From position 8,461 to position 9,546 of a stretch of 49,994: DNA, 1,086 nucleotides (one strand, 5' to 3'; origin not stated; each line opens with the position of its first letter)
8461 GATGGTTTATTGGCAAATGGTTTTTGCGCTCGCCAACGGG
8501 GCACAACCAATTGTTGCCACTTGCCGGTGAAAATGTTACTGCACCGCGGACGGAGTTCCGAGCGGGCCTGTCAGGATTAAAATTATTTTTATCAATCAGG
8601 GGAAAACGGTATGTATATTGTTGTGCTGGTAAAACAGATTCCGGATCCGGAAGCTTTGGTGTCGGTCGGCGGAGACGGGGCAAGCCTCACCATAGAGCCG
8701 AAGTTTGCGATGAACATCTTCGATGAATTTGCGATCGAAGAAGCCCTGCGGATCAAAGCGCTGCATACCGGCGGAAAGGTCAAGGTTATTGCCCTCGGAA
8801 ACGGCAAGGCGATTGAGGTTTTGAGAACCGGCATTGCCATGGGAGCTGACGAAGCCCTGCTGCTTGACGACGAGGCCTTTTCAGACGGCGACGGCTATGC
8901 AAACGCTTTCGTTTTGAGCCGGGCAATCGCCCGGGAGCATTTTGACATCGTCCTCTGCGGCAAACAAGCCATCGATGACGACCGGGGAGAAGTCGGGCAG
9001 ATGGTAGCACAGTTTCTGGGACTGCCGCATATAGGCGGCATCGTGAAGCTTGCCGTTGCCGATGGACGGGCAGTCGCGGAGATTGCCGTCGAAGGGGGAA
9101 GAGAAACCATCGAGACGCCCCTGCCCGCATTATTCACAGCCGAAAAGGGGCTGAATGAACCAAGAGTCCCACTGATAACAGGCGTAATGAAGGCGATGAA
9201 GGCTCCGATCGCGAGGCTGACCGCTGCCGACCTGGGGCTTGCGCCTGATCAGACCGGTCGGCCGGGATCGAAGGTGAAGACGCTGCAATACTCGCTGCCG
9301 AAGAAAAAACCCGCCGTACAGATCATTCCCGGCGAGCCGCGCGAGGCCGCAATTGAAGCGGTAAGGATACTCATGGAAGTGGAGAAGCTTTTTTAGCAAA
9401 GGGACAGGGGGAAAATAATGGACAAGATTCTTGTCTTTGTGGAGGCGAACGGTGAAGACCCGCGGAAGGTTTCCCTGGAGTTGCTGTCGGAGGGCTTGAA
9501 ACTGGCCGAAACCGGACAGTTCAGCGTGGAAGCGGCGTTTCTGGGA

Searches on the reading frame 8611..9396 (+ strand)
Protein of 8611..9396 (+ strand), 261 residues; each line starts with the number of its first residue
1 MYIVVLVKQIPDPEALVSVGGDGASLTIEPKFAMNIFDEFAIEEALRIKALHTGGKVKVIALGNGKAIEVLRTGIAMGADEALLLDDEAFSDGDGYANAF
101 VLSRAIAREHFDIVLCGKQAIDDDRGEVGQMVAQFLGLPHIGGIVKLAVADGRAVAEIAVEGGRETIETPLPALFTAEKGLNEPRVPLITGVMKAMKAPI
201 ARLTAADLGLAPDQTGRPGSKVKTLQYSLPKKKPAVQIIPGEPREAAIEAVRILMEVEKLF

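Call 64: search_protein_families(library=pfam, proteins=[window:8611-9396:+], max_evalue=0.00001)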
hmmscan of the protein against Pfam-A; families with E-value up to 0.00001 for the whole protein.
window:8611-9396:+ (261 aa): 1 family
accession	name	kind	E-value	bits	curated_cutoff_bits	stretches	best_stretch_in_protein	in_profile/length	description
PF01012.27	ETF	-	1.8e-37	129.3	26.7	1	32-207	11-180/181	Electron transfer flavoprotein domain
